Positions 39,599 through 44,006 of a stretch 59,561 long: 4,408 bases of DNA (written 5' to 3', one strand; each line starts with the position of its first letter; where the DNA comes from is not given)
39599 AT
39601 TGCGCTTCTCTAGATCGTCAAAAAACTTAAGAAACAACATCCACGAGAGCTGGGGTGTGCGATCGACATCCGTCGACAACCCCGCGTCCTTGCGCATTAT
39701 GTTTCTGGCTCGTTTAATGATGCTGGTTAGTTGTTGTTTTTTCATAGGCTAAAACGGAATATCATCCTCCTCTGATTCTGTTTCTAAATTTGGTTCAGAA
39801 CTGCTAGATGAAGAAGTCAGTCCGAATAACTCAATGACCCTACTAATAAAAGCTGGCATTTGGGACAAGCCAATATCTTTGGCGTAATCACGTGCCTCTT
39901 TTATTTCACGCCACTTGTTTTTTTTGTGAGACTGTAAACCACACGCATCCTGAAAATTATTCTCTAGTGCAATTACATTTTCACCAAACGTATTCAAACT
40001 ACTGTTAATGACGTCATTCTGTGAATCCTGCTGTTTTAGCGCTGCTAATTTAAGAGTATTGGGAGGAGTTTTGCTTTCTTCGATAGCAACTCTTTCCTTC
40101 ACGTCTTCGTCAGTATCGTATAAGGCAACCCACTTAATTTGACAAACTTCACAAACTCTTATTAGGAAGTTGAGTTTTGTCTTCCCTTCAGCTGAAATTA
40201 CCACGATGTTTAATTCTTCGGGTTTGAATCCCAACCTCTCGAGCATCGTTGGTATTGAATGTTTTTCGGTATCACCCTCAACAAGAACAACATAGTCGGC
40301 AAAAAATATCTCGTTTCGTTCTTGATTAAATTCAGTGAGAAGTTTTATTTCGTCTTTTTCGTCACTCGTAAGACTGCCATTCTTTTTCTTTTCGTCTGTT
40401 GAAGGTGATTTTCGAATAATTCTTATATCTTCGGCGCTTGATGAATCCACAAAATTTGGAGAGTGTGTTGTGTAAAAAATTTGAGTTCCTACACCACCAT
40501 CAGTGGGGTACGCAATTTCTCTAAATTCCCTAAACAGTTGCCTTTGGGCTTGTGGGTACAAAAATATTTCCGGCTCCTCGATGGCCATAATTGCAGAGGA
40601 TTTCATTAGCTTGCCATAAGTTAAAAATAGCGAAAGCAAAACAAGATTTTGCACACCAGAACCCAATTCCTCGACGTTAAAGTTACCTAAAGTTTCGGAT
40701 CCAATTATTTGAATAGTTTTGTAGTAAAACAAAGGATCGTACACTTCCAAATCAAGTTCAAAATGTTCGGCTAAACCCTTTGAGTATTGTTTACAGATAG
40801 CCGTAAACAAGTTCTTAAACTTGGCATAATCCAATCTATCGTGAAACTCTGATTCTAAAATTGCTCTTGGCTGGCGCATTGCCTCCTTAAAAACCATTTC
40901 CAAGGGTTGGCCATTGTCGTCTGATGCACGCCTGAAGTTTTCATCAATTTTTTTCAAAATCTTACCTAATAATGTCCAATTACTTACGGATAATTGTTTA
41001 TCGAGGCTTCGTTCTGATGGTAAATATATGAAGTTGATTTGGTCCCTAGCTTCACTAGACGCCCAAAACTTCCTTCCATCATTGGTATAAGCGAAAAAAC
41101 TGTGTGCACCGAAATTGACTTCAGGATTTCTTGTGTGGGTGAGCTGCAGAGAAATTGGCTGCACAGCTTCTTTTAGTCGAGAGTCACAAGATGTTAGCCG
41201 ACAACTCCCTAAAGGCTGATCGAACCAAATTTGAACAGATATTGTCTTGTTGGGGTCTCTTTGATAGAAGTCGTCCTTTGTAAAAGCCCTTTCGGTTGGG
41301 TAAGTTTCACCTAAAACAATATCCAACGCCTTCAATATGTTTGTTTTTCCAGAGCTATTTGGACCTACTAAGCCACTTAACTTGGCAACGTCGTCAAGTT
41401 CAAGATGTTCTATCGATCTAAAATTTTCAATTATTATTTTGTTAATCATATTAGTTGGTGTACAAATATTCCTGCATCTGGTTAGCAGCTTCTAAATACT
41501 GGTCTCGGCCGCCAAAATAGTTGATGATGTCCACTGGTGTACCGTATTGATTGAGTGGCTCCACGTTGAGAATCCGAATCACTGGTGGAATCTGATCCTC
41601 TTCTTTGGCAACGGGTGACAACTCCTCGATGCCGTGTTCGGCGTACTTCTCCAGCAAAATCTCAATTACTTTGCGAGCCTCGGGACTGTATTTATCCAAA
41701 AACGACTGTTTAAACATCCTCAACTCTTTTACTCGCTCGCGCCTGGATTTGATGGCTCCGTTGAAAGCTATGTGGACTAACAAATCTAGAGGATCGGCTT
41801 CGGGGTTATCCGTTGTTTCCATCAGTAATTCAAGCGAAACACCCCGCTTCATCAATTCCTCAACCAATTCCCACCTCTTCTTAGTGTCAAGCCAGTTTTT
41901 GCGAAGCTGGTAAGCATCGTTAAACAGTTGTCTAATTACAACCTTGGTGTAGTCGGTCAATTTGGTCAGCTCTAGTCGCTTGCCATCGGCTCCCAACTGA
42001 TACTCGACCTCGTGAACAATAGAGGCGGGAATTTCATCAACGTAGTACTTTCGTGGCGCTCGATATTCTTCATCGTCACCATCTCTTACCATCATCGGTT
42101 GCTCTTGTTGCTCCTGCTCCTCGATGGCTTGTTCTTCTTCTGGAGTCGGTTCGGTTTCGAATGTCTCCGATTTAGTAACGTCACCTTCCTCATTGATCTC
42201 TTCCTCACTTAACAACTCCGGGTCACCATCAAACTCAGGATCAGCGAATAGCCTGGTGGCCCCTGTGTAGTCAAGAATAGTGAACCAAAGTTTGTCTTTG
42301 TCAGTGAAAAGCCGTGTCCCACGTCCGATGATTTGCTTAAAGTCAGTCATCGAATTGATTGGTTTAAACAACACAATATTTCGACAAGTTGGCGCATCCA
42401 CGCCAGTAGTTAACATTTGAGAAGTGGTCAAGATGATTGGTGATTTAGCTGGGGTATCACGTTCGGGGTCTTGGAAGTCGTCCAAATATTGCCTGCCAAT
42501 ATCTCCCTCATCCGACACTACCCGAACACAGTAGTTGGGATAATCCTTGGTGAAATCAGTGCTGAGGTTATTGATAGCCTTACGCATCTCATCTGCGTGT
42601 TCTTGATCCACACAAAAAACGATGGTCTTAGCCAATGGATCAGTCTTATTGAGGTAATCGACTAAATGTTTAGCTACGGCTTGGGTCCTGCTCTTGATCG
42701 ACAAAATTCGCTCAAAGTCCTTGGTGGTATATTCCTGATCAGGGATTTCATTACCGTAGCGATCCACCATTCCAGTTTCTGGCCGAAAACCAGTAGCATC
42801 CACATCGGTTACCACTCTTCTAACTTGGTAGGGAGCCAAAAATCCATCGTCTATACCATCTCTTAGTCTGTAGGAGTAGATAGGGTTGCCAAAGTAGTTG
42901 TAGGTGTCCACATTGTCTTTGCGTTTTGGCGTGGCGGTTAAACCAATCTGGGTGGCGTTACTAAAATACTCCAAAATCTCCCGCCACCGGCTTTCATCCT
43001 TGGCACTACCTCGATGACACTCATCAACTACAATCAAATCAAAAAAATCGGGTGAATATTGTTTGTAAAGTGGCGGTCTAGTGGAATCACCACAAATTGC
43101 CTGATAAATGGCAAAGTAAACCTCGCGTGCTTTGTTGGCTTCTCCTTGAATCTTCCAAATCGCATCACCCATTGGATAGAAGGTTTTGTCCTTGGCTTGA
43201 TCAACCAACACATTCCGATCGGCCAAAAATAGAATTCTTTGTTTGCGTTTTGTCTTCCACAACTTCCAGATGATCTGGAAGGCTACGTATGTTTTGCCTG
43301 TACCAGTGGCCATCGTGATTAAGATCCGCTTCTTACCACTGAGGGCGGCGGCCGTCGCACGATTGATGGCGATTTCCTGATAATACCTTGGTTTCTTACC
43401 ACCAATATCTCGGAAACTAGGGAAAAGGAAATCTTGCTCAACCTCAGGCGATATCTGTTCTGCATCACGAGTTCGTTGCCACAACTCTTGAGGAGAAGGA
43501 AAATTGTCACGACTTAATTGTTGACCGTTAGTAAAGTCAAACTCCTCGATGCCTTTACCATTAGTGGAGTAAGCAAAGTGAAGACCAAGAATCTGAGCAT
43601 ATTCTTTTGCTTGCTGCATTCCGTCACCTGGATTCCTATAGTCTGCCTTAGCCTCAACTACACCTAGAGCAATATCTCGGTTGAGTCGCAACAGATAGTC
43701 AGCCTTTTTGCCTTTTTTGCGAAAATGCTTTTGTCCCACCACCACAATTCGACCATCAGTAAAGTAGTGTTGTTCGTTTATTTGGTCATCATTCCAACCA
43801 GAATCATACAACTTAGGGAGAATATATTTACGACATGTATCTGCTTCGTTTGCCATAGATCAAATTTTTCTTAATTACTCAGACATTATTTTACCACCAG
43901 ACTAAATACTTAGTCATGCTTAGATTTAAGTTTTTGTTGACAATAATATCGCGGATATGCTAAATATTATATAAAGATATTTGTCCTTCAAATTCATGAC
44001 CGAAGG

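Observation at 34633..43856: Five-gene composite operon: hsdR / OLD-type ATPase-nuclease / hsdM-S fusion / DUF2130 / zinc-ribbon orphan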

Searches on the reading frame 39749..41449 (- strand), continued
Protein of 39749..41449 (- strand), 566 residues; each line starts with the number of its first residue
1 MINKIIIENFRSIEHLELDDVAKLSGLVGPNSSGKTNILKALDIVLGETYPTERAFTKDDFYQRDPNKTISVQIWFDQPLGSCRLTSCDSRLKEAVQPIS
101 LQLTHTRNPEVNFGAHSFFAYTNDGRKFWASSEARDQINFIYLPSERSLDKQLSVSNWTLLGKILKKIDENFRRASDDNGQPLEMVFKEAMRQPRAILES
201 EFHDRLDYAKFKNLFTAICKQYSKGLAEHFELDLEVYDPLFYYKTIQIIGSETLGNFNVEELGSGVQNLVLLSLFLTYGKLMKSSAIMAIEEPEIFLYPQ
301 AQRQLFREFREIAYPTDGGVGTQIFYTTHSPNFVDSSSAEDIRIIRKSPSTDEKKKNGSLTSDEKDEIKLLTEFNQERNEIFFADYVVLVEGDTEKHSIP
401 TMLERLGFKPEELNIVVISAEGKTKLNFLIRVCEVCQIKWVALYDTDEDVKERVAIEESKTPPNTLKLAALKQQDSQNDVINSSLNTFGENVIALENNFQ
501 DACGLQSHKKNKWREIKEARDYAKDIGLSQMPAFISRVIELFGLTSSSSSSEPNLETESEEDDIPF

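Call 56: search_solved_structures(query=A5, max_evalue=0.001)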
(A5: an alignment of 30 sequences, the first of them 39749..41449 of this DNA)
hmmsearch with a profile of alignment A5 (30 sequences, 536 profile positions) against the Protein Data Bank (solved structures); distinct sequences matched with E-value up to 0.001: 42.
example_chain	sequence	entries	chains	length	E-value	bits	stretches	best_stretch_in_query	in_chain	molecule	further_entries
6p74_A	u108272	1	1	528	6.8e-78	266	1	1-515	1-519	Putative ATP-dependent endonuclease of the OLD family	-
8wy4_A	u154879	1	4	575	1.3e-20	76.9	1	3-486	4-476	Endonuclease GajA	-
8j4t_A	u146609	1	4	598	1.3e-20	76.9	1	3-486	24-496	Endonuclease GajA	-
8jq9_B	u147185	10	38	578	1.4e-20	76.8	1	3-483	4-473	Endonuclease GajA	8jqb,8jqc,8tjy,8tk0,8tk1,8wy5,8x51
8sm3_A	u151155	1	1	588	1.4e-20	76.8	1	3-483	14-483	Endonuclease GajA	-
8u7i_A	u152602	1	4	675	1.9e-20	76.4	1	3-484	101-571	Endonuclease GajA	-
8ee4_A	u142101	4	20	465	1.9e-11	46.7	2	280-342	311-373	PtuA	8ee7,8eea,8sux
9n69_A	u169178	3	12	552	1.5e-09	40.5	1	2-45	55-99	AAA family ATPase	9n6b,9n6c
8roc_A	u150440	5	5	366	3.2e-07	32.7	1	3-49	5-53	Structural maintenance of chromosomes protein 1A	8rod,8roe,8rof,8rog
9vkz_A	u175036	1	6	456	4.5e-07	32.2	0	3-43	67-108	Retron Ec78 probable ATPase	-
9vh1_D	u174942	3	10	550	5.1e-07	32.1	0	3-43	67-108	Retron Ec78 probable ATPase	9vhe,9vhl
6nk8_A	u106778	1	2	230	6.4e-07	31.7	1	372-430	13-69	Class 2 OLD family nuclease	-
8p0a_A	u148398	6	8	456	6.8e-07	31.6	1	3-49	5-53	Structural maintenance of chromosomes protein 1A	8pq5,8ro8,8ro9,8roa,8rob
8ro6_A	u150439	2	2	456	6.8e-07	31.6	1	3-49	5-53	Structural maintenance of chromosomes protein 1A (SMC1A)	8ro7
9kjx_B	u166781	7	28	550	1.8e-06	30.2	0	3-43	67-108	AAA family ATPase | Retron I-A effector PtuA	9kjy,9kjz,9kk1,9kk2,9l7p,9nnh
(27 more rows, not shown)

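Call 111: search_solved_structures(query=window:39749-41449:-, max_evalue=1e-10, show_alignments=1)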
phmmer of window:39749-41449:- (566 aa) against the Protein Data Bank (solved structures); distinct sequences matched with E-value up to 1e-10: 1.
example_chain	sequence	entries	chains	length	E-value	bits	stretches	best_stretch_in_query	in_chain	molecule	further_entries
6p74_A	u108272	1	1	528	1.4e-43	152.6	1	1-516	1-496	Putative ATP-dependent endonuclease of the OLD family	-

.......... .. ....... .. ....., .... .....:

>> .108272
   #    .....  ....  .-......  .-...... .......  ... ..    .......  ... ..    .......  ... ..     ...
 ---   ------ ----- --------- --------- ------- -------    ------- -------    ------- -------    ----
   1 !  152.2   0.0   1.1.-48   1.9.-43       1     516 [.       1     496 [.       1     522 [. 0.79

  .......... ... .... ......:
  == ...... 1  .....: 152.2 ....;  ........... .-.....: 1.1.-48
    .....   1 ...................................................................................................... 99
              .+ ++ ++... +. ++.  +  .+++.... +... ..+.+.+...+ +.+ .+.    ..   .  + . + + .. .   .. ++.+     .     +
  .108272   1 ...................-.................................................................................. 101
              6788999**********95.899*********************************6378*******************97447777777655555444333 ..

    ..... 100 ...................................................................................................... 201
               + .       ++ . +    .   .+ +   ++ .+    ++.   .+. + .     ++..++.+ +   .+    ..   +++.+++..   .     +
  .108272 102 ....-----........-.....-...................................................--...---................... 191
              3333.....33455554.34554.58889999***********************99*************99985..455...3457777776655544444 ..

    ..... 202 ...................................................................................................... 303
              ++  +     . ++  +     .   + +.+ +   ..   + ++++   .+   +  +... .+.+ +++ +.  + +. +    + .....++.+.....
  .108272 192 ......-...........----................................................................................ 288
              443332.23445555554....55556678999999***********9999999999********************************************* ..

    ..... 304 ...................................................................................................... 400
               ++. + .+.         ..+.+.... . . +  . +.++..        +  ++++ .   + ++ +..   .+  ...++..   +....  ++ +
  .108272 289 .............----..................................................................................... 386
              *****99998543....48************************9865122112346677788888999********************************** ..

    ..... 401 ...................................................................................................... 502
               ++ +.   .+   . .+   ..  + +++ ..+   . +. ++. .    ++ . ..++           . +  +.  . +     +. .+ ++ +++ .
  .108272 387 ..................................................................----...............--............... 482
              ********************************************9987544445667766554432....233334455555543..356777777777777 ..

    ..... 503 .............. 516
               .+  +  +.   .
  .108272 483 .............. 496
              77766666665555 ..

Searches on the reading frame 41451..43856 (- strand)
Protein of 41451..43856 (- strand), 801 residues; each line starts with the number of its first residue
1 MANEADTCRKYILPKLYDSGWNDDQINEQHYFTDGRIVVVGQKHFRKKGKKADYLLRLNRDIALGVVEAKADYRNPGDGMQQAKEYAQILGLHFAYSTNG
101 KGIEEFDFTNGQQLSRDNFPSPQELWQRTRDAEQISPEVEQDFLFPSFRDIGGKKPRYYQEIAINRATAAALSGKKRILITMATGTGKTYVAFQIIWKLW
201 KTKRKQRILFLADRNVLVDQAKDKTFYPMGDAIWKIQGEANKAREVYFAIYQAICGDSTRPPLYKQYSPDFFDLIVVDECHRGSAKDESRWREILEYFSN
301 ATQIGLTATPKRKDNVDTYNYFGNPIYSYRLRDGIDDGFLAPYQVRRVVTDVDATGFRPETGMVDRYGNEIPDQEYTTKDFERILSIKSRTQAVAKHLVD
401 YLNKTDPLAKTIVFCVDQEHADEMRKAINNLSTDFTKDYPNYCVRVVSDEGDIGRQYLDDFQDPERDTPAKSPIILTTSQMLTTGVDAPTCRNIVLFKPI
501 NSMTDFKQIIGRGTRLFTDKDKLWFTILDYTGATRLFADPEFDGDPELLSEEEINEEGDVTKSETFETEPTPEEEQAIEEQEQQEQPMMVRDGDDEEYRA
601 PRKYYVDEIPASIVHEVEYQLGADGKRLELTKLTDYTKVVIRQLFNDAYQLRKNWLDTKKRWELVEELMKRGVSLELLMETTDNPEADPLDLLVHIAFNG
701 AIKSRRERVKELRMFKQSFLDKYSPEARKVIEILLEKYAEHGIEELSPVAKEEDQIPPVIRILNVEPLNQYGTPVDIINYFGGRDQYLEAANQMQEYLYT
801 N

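Call 3: search_protein_families(library=pfam, proteins=[window:41451-43856:-], max_evalue=0.01)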
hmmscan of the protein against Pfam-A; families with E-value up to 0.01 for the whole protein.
window:41451-43856:- (801 aa): 7 families
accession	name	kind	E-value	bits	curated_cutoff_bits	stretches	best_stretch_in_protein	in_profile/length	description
PF04851.21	ResIII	-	1.9e-41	142.1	22.5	1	154-312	2-164/164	Type III restriction enzyme, res subunit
PF08463.15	EcoEI_R_C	-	6.6e-22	78.8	24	1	633-799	3-163/163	EcoEI R protein C-terminal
PF18766.7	SWI2_SNF2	-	5.6e-19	69.1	26.7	1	159-346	1-191/221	SWI2/SNF2 ATPase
PF00270.35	DEAD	-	2.5e-11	44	26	1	165-313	9-162/167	DEAD/DEAH box helicase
PF00271.37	Helicase_C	-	9.9e-06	26.2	23.5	1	397-515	5-108/110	Helicase conserved C-terminal domain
PF04313.20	HSDR_N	-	3.7e-05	24.1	25.1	1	46-111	122-195/198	Type I restriction enzyme R protein N terminus (HSDR_N)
PF09848.15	SLFN-g3_helicase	-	0.0029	17.4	24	1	177-287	3-95/354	Schlafen group 3, DNA/RNA helicase domain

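Call 4: search_protein_families(library=padloc, proteins=[window:41451-43856:-], max_evalue=0.01)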
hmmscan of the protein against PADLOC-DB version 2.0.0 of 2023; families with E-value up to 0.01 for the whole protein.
window:41451-43856:- (801 aa): 30 families (the best 25 are shown)
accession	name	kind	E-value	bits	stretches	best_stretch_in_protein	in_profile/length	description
PDLC03049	REase_I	-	8.9e-235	779.4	1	3-800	10-801/807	Type I restriction enzyme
PDLC03047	REase_I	-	2.3e-43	146.2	1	3-540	198-732/1107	Type I restriction enzyme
PDLC03042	REase_I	-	7.9e-41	137.4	1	144-530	433-844/1170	Type I restriction enzyme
PDLC02707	PbeA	-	1.5e-25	87.9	1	153-530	250-629/672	PbeA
PDLC03659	mREase_IV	-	6e-23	78.7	1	169-535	232-570/945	Type IV methyl-directed restriction enzyme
PDLC02704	PbeA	-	1.9e-20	71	2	274-531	386-644/682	PbeA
PDLC03050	REase_I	-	2.3e-20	71.3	1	595-799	23-212/219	Type I restriction enzyme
PDLC03658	mREase_IV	-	4.5e-18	62.4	1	160-533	227-560/953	Type IV methyl-directed restriction enzyme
PDLC03040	REase_I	-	3.6e-15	52.9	1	273-535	411-684/1029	Type I restriction enzyme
PDLC02706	PbeA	-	1.5e-11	41.6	1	153-345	267-473/722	PbeA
PDLC02703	PbeA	-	1.9e-11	41.3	2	274-530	369-613/626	PbeA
PDLC02705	PbeA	-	3.7e-11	39.9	2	409-534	526-636/691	PbeA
PDLC03597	REase_MTase_IIG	-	5e-09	32.2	2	154-221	166-233/1646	Type IIG restriction enzyme-methyltransferase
PDLC03048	REase_I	-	1.2e-07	28.3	1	275-347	375-451/976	Type I restriction enzyme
PDLC03045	REase_I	-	5.8e-06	22.5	1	179-345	288-468/995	Type I restriction enzyme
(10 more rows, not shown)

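Call 5: search_protein_families(library=ncbifam, proteins=[window:41451-43856:-], max_evalue=0.01)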
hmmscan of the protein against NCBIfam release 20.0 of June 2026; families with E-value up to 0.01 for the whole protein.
window:41451-43856:- (801 aa): 11 families
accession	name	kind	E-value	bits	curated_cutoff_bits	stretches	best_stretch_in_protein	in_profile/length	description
NF046051.1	restrict_EcoAI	equivalog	0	1019.1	550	1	3-799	2-767/768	EcoAI/FtnUII family type I restriction enzme subunit R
NF008521.0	PRK11448.1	equivalog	1.7e-63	215.1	729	1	7-530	235-814/1123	type I restriction-modification system endonuclease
NF053632.1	heli_RadD_YejH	equivalog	3.6e-25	88.3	720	1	157-541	4-365/573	DNA repair helicase RadD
TIGR00348.1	hsdR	subfamily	1.4e-18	66.7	284.55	1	155-533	242-657/674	HsdR family type I site-specific deoxyribonuclease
TIGR04095.1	dnd_restrict_1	equivalog_domain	1.8e-17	63.5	600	2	274-517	136-381/451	DNA phosphorothioation system restriction enzyme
NF010337.0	PRK13766.1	equivalog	2.9e-07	29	610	1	171-310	26-173/781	Hef nuclease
TIGR02621.3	cas3_GSU0051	exception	8.8e-06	24.8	400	1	148-224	6-85/854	type I-G CRISPR-associated helicase/endonuclease Cas3g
NF042913.1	CyRepA1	equivalog_domain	0.0011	17.9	200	0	178-280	5-94/595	plasmid replication protein, CyRepA1 family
NF045503.1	repair_heli_XPB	equivalog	0.0012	17.5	610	1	157-342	185-369/548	DNA repair helicase XPB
NF012027.0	PRK15483.1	equivalog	0.0023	15.9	564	1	161-201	45-85/986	type III restriction-modification system endonuclease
TIGR02782.1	TrbB_P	equivalog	0.0032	16.8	304.55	1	169-227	130-188/303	P-type conjugative transfer ATPase TrbB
